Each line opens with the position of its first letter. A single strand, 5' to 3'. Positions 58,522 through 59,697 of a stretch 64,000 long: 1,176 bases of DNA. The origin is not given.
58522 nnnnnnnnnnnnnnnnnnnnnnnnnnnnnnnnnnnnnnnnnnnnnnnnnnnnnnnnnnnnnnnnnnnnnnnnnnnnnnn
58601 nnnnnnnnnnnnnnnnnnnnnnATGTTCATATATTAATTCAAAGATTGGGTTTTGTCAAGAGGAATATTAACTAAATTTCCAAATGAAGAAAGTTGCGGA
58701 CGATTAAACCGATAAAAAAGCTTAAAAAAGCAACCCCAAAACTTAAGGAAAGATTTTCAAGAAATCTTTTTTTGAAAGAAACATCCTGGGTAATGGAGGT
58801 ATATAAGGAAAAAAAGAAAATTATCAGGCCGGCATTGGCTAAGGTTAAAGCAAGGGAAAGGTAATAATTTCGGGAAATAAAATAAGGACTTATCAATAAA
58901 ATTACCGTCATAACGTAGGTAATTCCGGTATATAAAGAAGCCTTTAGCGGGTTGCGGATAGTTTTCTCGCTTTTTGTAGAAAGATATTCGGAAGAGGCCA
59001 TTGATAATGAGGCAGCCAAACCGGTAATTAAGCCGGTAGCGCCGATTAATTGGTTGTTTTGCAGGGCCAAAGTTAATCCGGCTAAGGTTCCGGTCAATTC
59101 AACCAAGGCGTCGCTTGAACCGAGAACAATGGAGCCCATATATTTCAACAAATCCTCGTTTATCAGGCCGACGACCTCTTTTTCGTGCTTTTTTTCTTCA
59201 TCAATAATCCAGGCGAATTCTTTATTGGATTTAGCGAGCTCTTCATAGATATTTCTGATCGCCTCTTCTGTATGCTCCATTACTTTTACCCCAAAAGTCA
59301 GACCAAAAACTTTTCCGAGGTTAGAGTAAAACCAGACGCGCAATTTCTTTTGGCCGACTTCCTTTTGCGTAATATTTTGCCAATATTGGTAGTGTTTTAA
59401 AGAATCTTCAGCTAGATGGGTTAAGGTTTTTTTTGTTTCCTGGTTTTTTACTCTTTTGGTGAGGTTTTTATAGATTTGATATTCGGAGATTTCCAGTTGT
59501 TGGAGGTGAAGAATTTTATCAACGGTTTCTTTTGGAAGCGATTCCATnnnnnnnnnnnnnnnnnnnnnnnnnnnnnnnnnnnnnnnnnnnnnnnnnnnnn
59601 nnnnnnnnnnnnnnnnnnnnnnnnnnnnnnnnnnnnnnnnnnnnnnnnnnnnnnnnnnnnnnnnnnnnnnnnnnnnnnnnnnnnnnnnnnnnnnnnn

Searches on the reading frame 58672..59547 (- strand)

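Call 3: search_protein_families(library=pfam, proteins=[window:58672-59547:-], max_evalue=1)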
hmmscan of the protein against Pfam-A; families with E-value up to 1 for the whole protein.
window:58672-59547:- (291 aa): 6 families
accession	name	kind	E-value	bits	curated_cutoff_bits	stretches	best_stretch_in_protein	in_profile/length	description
PF01988.24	VIT1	-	5.4e-13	49.7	28.1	2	139-197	3-62/214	VIT family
PF02915.23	Rubrerythrin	-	0.00021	22.1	22.8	1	18-123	9-131/137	Rubrerythrin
PF02419.22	PsbL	-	0.024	15.1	33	1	203-224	15-36/37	PsbL protein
PF12325.13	TMF_TATA_bd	-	0.14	12.8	29.1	1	87-131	11-55/115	TATA element modulatory factor 1 TATA binding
PF03232.19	COQ7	-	0.36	10.9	23.5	0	19-84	14-80/169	Ubiquinone biosynthesis protein COQ7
PF11687.14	DUF3284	-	0.38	11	23.7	1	16-65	5-52/119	Domain of unknown function (DUF3284)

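Call 4: search_protein_families(library=ncbifam, proteins=[window:58672-59547:-], max_evalue=1)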
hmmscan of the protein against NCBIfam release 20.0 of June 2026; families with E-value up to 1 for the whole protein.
window:58672-59547:- (291 aa): 3 families
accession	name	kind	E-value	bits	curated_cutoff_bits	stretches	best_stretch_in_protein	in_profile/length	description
NF045676.1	FeExpMbfA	equivalog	2.5e-05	23.9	450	2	15-67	103-155/318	iron exporter MbfA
NF003592.0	PRK05254.1-5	equivalog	0.019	14.8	162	1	21-110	17-103/225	uracil-DNA glycosylase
TIGR00628.1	ung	equivalog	0.059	13.3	185.75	1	74-111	62-99/210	uracil-DNA glycosylase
